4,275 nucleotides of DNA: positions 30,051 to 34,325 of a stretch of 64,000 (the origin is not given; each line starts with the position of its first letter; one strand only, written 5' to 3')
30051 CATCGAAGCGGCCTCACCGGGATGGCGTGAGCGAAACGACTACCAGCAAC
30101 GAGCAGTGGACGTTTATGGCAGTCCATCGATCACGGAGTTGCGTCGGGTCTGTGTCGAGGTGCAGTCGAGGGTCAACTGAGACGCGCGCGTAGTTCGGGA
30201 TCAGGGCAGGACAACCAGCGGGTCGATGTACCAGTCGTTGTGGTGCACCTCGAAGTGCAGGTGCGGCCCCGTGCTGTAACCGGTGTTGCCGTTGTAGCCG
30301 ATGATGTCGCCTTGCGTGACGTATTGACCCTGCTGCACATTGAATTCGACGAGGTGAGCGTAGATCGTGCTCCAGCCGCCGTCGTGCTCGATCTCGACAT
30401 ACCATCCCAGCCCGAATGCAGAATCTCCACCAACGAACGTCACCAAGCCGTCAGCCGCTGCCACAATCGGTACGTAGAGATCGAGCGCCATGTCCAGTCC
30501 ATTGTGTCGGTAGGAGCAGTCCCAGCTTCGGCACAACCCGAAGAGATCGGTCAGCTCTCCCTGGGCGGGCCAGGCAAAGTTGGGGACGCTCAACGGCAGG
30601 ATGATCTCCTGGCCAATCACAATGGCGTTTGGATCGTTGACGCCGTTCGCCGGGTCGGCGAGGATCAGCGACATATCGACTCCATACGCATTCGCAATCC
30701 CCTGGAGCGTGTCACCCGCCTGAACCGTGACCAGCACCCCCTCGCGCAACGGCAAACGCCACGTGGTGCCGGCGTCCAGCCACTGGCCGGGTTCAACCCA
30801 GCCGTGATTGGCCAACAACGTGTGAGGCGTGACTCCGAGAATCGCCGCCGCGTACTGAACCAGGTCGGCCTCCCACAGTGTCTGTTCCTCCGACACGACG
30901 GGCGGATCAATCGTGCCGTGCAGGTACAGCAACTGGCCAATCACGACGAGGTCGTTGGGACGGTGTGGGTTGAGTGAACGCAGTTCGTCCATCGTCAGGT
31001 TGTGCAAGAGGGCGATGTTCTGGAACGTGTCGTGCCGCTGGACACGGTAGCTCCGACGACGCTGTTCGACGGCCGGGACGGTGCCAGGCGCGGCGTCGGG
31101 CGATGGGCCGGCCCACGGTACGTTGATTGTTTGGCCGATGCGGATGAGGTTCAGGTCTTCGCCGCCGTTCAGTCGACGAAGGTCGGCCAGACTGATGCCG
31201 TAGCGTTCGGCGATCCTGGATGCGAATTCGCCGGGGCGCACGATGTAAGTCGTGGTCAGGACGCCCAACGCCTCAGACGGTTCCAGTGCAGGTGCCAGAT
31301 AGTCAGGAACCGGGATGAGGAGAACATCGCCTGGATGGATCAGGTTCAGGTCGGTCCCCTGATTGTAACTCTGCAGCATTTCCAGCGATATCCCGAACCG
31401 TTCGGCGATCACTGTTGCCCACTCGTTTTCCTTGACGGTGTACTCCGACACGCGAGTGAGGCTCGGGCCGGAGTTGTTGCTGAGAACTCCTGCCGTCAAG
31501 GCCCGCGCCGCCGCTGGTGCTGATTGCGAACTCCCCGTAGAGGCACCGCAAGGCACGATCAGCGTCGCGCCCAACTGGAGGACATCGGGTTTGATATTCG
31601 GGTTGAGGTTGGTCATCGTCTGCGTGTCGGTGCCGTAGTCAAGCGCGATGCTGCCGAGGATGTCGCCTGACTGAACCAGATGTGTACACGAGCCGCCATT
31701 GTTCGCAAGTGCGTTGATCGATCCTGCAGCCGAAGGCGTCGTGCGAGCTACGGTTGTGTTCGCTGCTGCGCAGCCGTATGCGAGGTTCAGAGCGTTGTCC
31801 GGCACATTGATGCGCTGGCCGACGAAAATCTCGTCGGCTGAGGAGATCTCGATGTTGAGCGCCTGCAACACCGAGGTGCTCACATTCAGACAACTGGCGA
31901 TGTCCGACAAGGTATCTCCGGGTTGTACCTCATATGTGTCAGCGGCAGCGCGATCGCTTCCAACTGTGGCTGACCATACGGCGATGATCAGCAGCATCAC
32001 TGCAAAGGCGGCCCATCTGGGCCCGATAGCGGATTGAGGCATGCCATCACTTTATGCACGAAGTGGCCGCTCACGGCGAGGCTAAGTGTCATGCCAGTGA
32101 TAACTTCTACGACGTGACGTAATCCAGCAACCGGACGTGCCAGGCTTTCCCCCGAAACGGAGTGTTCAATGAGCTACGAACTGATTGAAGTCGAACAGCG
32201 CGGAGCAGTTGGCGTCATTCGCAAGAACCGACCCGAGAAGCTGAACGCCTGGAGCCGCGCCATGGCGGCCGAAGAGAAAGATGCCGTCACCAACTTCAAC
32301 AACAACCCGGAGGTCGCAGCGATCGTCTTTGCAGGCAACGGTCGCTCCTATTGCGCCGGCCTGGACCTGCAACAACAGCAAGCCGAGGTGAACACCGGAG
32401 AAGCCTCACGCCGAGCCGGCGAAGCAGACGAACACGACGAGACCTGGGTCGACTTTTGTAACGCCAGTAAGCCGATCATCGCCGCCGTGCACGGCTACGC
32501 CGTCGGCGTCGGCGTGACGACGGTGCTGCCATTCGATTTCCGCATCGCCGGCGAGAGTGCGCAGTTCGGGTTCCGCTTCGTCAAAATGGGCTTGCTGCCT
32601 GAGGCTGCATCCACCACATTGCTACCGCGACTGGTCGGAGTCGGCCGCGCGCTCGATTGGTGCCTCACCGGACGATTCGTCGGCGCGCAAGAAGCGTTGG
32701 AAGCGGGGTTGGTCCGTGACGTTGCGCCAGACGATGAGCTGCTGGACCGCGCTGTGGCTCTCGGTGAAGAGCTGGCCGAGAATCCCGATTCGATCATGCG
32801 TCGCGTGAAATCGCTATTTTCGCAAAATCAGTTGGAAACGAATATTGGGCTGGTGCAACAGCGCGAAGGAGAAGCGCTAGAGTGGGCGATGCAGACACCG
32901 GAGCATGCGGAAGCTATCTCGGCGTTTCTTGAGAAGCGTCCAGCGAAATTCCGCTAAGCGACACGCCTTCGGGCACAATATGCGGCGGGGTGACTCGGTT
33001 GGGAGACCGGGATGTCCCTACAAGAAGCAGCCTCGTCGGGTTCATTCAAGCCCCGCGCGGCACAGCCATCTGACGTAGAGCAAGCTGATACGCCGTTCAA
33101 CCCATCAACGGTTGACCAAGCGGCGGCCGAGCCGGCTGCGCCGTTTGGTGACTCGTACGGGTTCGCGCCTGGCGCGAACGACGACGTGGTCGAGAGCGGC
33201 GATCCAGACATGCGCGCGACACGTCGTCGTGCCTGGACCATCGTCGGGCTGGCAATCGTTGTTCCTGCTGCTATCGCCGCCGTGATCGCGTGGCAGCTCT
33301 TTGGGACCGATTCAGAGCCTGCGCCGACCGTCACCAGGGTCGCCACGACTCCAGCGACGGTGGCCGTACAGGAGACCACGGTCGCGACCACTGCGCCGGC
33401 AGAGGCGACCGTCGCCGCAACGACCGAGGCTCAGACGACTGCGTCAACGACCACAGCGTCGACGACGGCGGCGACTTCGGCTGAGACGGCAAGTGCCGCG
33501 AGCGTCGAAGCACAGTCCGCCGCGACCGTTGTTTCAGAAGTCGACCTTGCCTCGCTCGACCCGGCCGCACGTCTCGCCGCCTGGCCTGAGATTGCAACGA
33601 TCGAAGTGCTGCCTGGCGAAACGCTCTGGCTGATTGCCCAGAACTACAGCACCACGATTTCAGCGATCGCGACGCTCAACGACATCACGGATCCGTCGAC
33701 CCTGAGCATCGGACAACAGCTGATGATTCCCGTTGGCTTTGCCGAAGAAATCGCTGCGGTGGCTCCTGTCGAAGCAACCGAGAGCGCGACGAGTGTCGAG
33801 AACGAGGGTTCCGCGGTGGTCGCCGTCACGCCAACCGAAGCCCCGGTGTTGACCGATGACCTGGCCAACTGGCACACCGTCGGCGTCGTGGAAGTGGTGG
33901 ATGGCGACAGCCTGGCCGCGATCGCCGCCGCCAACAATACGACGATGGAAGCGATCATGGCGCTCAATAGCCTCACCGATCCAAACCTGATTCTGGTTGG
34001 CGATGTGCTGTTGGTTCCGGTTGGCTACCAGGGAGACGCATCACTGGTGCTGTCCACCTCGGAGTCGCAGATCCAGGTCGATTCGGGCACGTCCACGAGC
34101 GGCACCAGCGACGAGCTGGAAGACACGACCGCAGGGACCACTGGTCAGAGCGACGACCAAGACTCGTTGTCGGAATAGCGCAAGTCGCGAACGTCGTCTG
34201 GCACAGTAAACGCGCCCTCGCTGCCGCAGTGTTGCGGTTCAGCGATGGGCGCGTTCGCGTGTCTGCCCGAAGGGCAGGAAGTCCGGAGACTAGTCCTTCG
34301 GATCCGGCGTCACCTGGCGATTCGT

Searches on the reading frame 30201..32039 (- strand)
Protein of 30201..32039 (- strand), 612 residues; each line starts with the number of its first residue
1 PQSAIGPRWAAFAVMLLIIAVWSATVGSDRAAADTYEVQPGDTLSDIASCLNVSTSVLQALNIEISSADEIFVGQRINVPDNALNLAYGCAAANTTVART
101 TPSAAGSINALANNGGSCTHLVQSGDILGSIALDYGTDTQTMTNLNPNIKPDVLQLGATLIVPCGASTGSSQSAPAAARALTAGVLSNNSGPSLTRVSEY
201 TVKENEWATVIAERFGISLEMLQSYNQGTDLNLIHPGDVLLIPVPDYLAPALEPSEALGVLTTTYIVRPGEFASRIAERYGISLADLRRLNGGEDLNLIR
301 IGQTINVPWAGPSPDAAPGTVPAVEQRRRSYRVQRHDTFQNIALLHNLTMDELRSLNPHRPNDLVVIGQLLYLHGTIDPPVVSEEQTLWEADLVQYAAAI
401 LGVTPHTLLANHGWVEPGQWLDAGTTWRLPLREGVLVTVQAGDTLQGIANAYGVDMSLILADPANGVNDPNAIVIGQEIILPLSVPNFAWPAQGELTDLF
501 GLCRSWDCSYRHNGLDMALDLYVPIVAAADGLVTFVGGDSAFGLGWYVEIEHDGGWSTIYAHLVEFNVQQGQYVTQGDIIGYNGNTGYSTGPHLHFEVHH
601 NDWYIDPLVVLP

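Call 47: search_protein_families(library=pfam, proteins=[window:30201-32039:-], max_evalue=0.00001)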
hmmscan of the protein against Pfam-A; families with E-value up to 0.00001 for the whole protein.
window:30201-32039:- (612 aa): 7 families
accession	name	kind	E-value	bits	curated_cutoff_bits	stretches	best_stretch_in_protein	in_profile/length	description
PF01476.26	LysM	-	3.2e-65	216.3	20.9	5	36-80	1-43/43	LysM domain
PF01551.29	Peptidase_M23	-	4.7e-30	104.1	28.7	1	511-607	2-96/96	Peptidase family M23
PF23577.1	LysM_RLK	-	3.8e-21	75.3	27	0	35-66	2-33/44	LysM domain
PF23473.1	LysM3_LYK4_5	-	1.6e-14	54.2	29.3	0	35-72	4-39/48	LYK4/5 LysM3 domain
PF23446.1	LysM1_NFP_LYK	-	7e-08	33.7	36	0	38-80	10-54/60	NFP/LYK LysM1 domain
PF23457.1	LysM2_NFP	-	5.2e-06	26.9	36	0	137-163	28-54/56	NFP LysM2 domain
PF23472.1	LysM2_CERK1_LYK3_4_5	-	6.7e-06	26.4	27.4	0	35-80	7-54/56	LYK3/4/5 LysM2 domain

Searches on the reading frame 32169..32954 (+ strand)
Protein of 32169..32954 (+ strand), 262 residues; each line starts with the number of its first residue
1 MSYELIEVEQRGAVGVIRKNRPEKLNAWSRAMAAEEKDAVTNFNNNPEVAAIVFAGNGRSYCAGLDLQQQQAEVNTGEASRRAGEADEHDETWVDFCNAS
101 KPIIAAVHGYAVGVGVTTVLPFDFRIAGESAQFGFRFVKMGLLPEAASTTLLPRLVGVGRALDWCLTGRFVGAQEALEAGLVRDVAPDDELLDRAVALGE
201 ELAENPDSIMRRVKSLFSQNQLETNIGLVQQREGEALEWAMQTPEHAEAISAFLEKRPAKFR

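Call 47: search_protein_families(library=pfam, proteins=[window:32169-32954:+], max_evalue=0.00001)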
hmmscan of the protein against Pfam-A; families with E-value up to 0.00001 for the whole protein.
window:32169-32954:+ (262 aa): 2 families
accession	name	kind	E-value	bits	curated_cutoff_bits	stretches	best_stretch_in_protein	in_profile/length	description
PF00378.25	ECH_1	-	3.5e-50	171.1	27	1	10-261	2-248/251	Enoyl-CoA hydratase/isomerase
PF16113.10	ECH_2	-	1.8e-27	97.2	27.2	1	15-255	2-239/335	Enoyl-CoA hydratase/isomerase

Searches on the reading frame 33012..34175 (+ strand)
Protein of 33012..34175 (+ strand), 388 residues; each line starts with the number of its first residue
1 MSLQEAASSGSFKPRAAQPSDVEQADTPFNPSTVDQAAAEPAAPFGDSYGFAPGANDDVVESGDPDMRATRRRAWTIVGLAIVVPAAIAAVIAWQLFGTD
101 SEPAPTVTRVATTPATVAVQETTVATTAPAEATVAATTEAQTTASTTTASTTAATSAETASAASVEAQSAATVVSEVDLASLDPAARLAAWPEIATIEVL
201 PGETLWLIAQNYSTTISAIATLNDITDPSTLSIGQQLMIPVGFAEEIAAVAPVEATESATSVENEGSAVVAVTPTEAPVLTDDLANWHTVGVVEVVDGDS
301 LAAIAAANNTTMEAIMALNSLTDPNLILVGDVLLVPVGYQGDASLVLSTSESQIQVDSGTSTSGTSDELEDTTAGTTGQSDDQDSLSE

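Call 47: search_protein_families(library=pfam, proteins=[window:33012-34175:+], max_evalue=0.00001)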
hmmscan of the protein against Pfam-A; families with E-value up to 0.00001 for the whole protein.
window:33012-34175:+ (388 aa): 1 family
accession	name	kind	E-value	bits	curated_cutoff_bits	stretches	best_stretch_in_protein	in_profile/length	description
PF01476.26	LysM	-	7.5e-25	87.1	20.9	2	294-336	2-43/43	LysM domain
